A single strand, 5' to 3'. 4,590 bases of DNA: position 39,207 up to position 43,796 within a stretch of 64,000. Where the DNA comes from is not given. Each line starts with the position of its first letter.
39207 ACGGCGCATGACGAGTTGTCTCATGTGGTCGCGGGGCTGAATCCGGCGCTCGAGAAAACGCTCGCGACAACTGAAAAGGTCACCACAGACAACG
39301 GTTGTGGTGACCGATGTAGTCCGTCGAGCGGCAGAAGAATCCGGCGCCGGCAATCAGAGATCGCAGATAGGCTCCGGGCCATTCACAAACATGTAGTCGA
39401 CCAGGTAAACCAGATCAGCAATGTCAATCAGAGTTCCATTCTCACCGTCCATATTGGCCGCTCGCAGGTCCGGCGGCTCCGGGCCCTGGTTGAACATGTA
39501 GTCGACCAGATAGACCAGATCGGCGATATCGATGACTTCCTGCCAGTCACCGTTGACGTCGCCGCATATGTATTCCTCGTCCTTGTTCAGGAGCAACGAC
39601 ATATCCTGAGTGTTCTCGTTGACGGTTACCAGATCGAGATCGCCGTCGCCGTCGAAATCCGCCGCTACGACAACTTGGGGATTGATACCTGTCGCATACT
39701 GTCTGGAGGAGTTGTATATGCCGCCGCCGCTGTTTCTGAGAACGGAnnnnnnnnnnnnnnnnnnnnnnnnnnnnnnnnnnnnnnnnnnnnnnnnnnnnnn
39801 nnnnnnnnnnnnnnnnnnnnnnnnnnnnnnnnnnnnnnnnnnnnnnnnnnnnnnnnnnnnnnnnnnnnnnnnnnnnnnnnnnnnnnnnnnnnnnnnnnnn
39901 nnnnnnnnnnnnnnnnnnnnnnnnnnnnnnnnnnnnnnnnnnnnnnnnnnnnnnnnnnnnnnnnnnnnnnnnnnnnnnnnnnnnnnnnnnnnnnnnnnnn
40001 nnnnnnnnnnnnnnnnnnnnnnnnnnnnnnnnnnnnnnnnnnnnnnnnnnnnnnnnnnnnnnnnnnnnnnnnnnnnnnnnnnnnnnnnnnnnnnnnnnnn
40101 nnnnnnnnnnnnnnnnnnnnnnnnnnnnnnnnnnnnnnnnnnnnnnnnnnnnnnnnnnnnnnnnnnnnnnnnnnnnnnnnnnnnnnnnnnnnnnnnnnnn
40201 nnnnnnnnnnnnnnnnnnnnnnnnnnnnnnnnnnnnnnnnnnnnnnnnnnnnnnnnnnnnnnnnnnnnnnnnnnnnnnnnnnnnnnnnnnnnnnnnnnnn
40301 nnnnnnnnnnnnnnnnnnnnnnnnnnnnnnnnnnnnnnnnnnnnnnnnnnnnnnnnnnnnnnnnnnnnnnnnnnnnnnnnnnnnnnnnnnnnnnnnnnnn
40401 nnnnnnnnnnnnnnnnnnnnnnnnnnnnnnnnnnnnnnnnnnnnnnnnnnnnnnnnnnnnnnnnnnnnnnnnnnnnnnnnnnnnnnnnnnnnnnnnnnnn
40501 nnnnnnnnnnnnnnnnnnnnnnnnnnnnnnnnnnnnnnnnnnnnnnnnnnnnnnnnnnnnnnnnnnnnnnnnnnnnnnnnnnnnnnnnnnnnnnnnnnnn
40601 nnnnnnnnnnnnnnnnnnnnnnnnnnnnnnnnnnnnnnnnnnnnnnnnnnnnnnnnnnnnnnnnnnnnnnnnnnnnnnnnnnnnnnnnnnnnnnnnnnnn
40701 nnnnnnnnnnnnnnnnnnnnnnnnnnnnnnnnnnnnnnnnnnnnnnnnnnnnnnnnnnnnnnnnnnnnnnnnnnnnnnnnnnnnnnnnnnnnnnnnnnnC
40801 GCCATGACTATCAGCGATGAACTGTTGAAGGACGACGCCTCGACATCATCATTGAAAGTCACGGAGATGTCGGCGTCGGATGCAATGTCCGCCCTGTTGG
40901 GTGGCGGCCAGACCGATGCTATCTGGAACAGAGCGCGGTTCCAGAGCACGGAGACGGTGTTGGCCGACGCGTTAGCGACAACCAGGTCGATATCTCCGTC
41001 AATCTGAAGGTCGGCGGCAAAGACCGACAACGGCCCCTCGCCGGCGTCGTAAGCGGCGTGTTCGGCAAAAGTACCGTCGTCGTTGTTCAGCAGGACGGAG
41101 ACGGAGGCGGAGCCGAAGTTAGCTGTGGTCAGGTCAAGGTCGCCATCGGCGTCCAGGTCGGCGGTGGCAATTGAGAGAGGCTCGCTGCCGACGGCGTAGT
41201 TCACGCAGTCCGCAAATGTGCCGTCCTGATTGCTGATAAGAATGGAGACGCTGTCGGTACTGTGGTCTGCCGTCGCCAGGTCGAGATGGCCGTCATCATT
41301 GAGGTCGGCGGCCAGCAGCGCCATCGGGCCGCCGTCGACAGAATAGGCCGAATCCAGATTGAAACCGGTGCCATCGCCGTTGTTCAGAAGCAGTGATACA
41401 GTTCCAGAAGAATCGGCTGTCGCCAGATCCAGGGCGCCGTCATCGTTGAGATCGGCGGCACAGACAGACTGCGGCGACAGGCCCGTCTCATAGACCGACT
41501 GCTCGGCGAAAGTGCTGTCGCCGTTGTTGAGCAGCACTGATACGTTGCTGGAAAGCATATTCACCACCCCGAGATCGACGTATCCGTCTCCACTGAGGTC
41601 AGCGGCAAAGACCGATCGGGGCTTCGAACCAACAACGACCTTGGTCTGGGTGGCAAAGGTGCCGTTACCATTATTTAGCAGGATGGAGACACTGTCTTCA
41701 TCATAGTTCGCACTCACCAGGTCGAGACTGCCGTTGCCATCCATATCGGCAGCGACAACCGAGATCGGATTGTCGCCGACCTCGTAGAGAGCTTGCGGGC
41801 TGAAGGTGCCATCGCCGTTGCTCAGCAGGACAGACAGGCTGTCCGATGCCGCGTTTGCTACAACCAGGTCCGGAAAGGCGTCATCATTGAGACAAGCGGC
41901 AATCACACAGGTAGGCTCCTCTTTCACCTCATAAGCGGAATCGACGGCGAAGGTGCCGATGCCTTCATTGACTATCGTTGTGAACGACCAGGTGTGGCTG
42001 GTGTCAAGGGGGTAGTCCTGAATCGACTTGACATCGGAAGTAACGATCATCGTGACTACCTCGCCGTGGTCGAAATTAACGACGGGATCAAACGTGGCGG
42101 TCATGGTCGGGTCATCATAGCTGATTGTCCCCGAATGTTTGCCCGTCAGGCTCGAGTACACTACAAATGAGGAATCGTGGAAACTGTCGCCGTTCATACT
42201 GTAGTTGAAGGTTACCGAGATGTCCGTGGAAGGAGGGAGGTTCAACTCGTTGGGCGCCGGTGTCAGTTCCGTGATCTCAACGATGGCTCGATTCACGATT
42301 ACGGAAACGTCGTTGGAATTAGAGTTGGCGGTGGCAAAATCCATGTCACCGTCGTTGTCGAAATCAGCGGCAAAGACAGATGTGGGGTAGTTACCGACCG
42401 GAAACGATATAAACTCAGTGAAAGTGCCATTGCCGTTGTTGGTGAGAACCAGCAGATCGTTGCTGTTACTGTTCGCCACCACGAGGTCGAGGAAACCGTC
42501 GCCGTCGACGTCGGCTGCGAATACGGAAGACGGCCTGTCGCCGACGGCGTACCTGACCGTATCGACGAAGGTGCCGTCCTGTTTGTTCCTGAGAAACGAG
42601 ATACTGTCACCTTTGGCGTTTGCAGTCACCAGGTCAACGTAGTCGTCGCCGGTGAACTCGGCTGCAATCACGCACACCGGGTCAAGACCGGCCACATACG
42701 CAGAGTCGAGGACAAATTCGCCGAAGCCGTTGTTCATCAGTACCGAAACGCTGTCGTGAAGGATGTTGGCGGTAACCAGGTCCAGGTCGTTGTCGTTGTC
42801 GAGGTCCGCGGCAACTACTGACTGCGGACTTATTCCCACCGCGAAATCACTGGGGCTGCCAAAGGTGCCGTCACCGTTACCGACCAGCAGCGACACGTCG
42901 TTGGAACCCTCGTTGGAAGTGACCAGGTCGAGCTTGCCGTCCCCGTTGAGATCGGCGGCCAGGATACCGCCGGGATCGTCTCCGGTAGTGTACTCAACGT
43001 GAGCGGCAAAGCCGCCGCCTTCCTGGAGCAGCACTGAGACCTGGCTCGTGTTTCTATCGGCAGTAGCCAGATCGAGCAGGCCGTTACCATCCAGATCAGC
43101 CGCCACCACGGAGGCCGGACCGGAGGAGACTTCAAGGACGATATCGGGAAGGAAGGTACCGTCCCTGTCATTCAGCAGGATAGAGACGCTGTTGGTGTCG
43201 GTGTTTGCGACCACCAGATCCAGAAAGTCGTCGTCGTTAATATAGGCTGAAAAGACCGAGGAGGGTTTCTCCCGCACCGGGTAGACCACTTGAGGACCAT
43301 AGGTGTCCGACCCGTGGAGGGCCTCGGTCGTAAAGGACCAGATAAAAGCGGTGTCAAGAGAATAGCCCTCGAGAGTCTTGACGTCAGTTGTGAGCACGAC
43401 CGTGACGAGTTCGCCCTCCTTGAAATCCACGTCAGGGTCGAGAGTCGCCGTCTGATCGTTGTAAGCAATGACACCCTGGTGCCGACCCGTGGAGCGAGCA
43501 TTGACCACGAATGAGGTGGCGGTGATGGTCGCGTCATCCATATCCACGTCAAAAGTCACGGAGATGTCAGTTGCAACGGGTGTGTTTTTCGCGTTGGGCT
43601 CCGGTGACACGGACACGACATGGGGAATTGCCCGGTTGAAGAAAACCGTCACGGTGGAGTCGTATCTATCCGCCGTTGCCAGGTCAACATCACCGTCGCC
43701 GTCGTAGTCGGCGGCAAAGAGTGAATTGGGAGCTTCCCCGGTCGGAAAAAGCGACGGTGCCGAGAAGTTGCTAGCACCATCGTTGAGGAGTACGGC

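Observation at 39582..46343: Strictly periodic five-fold architecture: (Ig-like domain plus 7-blade FG-GAP propeller) x 5, each 448-452 aa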

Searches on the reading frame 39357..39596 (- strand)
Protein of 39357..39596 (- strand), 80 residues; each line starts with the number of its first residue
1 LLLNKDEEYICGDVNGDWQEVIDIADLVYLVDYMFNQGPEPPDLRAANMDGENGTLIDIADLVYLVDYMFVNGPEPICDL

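Call 30: search_protein_families(library=pfam, proteins=[window:39357-39596:-], max_evalue=1)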
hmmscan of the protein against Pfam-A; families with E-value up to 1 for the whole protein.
seq(80 aa): 1 family
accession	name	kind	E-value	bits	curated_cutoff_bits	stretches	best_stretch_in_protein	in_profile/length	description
PF07563.17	DUF1541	-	0.084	13.2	25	0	49-77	15-44/52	Protein of unknown function (DUF1541)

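Call 31: search_protein_families(library=ncbifam, proteins=[window:39357-39596:-], max_evalue=1)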
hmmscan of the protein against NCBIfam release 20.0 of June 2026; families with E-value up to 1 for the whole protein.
seq(80 aa): 2 families
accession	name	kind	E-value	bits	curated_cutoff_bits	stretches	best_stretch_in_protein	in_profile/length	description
NF045500.1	Omp28_seleno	equivalog_domain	0.0001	21.8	200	1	9-69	315-375/377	Omp28-related selenoprotein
NF041540.1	dockerin_GC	domain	0.0072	16.7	29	1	19-67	15-61/67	GC-type dockerin domain-anchored protein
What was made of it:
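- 39357..39596 (-): C-terminal tail (aa 2276-2355): two dockerin-like repeats (nt 39471-39566 and 39366-39461), each GD-x-NGD.................-x-x-GPEP, flanked by Cys. Weak NCBIfam hits: dockerin_GC E 0.007 and the Omp28_seleno C-terminus E 1e-4 (call 31).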

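Call 53: find_homologous_proteins(query=window:39357-39581:-, max_evalue=0.001)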
Query seq(75 aa) (75 aa): 7 proteins with E <= 0.001 among 8 candidates.
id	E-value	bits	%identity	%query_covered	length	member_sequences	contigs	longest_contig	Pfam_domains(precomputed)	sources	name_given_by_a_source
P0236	8.4e-44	165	100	100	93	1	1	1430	-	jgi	-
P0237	3.7e-22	96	64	93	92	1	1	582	-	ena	-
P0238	4.3e-21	92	61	96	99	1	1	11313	-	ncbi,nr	ncbi:MAG: hypothetical protein KAU35_06675, partial [candidate division Zixibacteria bacterium]|nr:h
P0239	1.7e-15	74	55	87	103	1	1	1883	-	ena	-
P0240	1.8e-15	74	62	91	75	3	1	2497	-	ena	-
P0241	1.1e-13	69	58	89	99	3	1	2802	PF00404.25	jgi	jgi:hypothetical protein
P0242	5.9e-13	66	53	91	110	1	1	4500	-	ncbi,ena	-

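Call 58: find_encoding_contigs(protein=P0236, flank=5000, max_places=5)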
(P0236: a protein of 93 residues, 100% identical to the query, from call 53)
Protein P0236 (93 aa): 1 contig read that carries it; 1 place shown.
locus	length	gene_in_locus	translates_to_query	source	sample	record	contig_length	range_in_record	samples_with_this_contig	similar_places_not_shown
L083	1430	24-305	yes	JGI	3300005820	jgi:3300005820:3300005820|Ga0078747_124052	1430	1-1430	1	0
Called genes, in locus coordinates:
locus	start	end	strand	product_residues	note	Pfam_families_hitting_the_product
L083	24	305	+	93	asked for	-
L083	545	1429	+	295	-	?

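Call 68: search_protein_families(library=pfam, proteins=[P0238, P0241], max_evalue=0.001)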
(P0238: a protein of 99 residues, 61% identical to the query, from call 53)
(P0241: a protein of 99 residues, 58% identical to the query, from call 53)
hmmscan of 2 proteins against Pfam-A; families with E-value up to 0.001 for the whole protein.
P0238 (99 aa): 0 families

P0241 (99 aa): 1 family
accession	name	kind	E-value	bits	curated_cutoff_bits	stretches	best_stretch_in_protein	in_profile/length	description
PF00404.24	Dockerin_1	-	4.3e-08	33.7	22.9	1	37-89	2-55/57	Dockerin type I domain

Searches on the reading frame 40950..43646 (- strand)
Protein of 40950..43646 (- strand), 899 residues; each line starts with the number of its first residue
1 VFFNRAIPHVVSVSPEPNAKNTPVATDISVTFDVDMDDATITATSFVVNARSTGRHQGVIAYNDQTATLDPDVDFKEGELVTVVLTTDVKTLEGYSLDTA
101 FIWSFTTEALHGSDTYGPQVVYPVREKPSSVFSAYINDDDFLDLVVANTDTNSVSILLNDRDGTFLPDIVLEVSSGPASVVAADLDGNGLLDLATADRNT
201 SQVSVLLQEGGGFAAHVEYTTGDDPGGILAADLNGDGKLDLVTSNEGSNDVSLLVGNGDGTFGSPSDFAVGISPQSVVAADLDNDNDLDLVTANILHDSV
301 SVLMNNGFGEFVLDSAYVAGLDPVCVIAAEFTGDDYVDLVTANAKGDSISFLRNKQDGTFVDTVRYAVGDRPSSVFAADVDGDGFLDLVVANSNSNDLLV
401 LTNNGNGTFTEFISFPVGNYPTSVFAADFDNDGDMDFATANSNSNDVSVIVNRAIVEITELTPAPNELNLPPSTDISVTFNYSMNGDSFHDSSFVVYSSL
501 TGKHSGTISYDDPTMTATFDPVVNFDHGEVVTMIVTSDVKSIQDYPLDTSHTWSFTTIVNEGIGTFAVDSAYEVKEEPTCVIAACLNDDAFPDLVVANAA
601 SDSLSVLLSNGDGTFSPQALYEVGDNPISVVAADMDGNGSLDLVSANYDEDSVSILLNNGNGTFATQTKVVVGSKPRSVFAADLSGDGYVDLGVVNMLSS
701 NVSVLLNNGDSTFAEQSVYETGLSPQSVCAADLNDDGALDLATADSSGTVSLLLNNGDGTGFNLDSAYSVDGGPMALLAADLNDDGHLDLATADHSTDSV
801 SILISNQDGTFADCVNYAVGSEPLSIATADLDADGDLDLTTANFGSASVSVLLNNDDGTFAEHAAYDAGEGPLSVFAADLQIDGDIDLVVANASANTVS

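Call 51: predict_structure(alignment_id=A2)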
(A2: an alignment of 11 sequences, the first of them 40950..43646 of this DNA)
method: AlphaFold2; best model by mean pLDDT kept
length: 899 residues; sequences in the alignment: 11
mean_pLDDT: 88.1   pTM: 0.53
mean pLDDT of the five models: 88.1, 87.7, 87.4, 87.3, 86.4
residues with pLDDT >= 90: 498; 70-90: 362; 50-70: 30; < 50: 9
segments of 3 or more residues with pLDDT < 50: 1-4, 111-113
pLDDT, mean of each block of 10 residues (from residue 1): 56 84 88 89 82 83 92 83 84 78 77 64 95 89 95 95 88 95 93 94 92 91 93 93 93 93 92 93 92 92 89 87 94 91 91 91 87 92 84 92 83 87 93 87 95 78 80 88 86 79 86 92 82 85 76 76 61 94 90 95 95 88 96 91 95 94 91 94 90 94 91 88 91 89 93 81 82 93 88 95 89 91 94 83 93 82 86 93 86 94
secondary structure, 60 per line:
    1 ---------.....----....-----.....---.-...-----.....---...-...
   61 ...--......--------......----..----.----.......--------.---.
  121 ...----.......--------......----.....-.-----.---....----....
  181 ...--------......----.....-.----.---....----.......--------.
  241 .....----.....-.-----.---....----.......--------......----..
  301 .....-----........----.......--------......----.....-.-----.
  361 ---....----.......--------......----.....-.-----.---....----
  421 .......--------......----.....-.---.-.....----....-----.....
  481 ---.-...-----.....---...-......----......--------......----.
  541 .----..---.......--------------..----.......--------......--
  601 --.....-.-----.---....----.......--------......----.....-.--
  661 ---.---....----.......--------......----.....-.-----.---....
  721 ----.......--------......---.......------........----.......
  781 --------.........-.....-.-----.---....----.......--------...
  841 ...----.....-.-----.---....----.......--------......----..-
elements in order (helices of 4 or more, strands of 3 or more residues): E10-14 E19-22 E28-32 E46-50 E54-56 E58-63 E66-71 E80-85 E101-107 E120-123 E128-134 E143-148 E153-157 E169-172 E177-183 E192-197 E202-206 E217-220 E225-231 E240-245 E250-254 E266-269 E274-280 E289-294 E299-305 E311-318 E323-329 E338-343 E348-352 E364-367 E372-378 E387-392 E397-401 E413-416 E421-427 E436-441 E446-450 E458-462 E467-470 E476-480 E494-498 E502-504 E506-511 E516-521 E530-535 E551-557 E578-584 E593-598 E603-607 E619-622 E627-633 E642-647 E652-656 E668-671 E676-682 E691-696 E701-705 E717-720 E725-731 E740-745 E749-755 E762-769 E774-780 E789-794 E799-803 E815-818 E823-829 E838-843 E848-852 E864-867 E872-878 E887-892
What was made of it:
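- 42303..43646 (-): Module 3 (aa 926-1373): Ig aa 926-1033 (nt 43323-43646) and propeller aa 1034-1373 (nt 42303-43322). Modelled as part of the two-module prediction (call 51).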
